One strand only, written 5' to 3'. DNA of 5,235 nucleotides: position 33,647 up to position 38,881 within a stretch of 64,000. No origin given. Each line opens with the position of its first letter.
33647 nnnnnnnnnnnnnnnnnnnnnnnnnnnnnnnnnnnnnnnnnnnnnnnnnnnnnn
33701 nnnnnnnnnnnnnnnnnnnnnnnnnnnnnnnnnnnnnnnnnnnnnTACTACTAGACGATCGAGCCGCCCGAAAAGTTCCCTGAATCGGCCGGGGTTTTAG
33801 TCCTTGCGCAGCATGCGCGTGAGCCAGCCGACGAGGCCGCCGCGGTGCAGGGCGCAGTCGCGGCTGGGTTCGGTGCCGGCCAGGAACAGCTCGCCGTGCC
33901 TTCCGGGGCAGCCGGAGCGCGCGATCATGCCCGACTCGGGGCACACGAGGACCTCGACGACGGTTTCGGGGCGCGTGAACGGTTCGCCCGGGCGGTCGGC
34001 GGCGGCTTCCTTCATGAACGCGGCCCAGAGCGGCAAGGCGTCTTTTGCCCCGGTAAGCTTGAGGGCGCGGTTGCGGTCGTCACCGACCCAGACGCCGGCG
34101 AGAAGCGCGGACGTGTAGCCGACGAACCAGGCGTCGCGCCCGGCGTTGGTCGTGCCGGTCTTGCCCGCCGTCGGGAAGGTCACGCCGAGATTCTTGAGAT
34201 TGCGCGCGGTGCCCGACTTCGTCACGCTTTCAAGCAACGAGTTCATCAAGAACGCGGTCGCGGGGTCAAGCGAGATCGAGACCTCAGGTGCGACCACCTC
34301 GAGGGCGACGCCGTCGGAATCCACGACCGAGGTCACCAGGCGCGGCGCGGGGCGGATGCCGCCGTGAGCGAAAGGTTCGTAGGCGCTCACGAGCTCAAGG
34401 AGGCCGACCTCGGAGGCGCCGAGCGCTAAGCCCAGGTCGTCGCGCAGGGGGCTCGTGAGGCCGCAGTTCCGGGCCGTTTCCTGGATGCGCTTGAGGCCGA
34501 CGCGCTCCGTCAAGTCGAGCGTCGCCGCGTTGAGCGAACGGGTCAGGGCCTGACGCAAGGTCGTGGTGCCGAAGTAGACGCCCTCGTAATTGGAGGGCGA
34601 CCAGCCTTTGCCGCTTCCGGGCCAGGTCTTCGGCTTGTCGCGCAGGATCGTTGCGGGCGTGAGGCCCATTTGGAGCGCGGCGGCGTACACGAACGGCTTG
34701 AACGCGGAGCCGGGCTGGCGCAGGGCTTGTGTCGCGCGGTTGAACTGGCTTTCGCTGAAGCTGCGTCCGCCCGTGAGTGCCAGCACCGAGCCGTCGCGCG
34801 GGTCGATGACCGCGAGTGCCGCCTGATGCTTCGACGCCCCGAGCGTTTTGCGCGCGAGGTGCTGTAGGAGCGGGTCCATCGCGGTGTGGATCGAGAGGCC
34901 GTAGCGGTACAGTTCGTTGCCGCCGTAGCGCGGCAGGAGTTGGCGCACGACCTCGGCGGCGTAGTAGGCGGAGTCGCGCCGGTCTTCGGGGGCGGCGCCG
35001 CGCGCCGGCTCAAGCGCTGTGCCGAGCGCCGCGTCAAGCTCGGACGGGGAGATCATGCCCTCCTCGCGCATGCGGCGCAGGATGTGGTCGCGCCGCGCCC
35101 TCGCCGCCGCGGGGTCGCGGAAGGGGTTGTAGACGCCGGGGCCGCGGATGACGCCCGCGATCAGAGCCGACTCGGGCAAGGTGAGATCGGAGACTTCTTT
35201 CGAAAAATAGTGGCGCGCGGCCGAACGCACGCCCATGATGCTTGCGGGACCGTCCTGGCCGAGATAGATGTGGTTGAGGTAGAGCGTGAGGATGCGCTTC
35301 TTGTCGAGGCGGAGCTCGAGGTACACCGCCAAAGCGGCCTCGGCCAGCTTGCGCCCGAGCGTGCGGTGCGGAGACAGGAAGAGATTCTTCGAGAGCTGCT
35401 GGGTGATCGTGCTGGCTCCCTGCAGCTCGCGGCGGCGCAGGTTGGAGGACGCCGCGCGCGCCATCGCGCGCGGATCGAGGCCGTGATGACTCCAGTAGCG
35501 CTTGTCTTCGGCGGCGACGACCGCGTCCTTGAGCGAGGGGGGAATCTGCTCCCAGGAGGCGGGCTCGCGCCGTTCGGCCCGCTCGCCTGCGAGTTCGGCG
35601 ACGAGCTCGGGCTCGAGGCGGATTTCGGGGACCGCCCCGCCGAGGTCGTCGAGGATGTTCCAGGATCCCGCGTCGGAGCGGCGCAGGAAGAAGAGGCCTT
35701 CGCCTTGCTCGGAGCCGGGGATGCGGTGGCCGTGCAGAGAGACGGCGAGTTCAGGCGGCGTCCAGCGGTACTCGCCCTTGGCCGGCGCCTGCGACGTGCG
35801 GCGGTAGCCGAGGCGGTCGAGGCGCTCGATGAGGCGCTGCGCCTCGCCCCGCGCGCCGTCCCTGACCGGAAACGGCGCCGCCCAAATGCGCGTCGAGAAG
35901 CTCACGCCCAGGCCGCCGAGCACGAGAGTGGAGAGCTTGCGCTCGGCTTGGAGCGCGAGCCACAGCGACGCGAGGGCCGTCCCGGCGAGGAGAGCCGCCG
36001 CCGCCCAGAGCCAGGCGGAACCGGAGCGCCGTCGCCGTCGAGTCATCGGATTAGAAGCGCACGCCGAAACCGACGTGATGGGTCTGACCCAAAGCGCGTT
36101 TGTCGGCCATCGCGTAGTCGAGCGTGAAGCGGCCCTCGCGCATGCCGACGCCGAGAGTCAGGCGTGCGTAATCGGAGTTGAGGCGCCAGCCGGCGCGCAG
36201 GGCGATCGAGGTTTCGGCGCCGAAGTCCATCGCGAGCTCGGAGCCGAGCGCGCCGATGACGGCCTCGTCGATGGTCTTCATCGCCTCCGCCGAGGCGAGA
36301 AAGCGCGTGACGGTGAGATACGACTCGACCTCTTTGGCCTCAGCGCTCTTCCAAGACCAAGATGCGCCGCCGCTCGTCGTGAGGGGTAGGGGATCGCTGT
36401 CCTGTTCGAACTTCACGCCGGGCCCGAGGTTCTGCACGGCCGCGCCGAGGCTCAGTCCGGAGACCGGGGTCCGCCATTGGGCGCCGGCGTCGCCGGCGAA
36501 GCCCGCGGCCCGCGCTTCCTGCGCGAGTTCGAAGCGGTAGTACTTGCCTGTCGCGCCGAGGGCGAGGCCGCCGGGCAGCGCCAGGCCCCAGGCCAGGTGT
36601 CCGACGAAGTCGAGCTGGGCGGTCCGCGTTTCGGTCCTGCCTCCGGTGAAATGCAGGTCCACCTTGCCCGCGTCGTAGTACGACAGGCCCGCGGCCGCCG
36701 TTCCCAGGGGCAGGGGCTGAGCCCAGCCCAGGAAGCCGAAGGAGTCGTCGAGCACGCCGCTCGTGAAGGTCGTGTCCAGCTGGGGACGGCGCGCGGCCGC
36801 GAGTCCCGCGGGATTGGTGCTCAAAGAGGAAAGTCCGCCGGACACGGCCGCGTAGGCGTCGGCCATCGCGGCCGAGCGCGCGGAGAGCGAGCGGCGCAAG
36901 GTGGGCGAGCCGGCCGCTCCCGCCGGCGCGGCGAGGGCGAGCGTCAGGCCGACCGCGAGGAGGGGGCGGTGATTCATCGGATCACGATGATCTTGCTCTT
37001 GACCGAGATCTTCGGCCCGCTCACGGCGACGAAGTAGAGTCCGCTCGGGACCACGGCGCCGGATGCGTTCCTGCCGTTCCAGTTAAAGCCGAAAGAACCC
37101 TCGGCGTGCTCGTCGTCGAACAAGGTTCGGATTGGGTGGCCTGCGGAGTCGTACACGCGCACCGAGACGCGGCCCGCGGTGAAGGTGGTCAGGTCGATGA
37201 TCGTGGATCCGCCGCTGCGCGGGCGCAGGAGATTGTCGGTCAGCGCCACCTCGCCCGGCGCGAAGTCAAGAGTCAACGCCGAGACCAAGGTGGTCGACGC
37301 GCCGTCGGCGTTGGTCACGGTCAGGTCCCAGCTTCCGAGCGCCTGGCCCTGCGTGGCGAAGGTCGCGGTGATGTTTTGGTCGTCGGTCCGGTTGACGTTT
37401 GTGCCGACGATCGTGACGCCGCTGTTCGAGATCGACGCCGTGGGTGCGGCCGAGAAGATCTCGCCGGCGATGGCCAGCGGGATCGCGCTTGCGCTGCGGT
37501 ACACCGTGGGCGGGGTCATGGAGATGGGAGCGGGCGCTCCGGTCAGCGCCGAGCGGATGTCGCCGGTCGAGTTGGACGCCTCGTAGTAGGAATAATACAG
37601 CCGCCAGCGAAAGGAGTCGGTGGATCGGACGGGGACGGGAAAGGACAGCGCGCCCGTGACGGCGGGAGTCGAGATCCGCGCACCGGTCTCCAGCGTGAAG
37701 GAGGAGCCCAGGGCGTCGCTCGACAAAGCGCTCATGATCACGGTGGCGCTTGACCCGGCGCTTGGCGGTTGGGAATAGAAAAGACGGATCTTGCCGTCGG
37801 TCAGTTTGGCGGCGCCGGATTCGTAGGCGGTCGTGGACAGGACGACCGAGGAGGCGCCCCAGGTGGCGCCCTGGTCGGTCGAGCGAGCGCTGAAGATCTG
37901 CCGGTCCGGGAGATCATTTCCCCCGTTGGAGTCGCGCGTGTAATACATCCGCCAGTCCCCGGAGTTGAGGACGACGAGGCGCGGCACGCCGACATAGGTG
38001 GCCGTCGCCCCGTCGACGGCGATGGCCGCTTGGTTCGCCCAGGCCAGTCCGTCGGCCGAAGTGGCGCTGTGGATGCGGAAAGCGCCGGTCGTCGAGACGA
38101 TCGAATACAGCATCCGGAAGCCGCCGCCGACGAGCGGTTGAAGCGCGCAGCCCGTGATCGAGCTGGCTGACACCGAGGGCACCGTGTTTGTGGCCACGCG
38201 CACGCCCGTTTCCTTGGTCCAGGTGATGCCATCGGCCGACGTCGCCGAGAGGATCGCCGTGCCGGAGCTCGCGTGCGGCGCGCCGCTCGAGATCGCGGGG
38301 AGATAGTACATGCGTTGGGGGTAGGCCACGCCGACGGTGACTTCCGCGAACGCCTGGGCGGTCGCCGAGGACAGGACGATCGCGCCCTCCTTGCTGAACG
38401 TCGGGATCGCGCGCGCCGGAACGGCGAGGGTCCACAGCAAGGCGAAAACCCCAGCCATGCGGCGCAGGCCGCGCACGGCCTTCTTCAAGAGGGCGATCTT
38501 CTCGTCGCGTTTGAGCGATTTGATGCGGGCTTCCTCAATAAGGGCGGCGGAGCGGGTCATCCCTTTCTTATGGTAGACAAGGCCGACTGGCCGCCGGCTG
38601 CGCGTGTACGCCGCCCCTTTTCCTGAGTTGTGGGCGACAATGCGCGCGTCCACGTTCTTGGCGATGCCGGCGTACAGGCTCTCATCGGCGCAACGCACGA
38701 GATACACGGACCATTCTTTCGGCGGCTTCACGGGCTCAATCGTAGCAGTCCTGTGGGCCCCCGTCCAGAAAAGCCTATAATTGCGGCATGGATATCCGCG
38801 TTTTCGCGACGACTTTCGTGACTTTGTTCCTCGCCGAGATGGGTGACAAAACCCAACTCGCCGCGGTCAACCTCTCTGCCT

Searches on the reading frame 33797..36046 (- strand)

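Call 58: search_protein_families(library=pfam, proteins=[window:33797-36046:-], max_evalue=0.001)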
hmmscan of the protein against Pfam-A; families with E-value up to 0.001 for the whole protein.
window:33797-36046:- (749 aa): 3 families
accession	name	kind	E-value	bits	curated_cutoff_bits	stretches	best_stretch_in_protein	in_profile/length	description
PF00912.28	Transgly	-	2.2e-59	200.3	27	1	149-326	5-177/178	Transglycosylase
PF00905.27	Transpeptidase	-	6.3e-31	108.1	22.1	1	411-647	3-267/299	Penicillin binding protein transpeptidase domain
PF14814.11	UB2H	-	0.00011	22.6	27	1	64-113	4-53/85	Bifunctional transglycosylase second domain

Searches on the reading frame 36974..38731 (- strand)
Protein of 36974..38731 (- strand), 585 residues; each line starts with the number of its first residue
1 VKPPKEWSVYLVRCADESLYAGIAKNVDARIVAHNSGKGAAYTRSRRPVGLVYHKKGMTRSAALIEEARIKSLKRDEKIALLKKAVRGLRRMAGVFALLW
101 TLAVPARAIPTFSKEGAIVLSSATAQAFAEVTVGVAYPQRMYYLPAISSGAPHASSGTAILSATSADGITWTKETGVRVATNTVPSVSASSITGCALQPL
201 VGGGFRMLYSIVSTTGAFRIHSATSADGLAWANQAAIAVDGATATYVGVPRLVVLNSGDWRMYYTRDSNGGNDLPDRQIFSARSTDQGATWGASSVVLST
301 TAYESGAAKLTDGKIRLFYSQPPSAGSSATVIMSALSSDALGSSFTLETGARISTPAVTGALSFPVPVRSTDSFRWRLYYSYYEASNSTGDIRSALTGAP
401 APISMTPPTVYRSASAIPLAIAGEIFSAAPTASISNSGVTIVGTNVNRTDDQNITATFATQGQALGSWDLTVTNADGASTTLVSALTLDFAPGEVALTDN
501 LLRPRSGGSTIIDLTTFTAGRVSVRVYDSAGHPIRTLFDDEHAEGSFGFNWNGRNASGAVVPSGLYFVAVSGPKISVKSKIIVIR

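Call 58: search_protein_families(library=pfam, proteins=[window:36974-38731:-], max_evalue=0.001)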
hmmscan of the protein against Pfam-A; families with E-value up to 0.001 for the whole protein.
window:36974-38731:- (585 aa): 3 families
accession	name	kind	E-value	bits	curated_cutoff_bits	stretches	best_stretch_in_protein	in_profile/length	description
PF01541.30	GIY-YIG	-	2.9e-12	47.1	22.6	1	7-78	2-76/78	GIY-YIG catalytic domain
PF13860.13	FlgD_ig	-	1.3e-10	41.5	27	1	518-571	21-74/79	FlgD Ig-like domain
PF13088.12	BNR_2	-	3.2e-08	33.7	31.4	1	152-359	74-259/277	BNR repeat-like domain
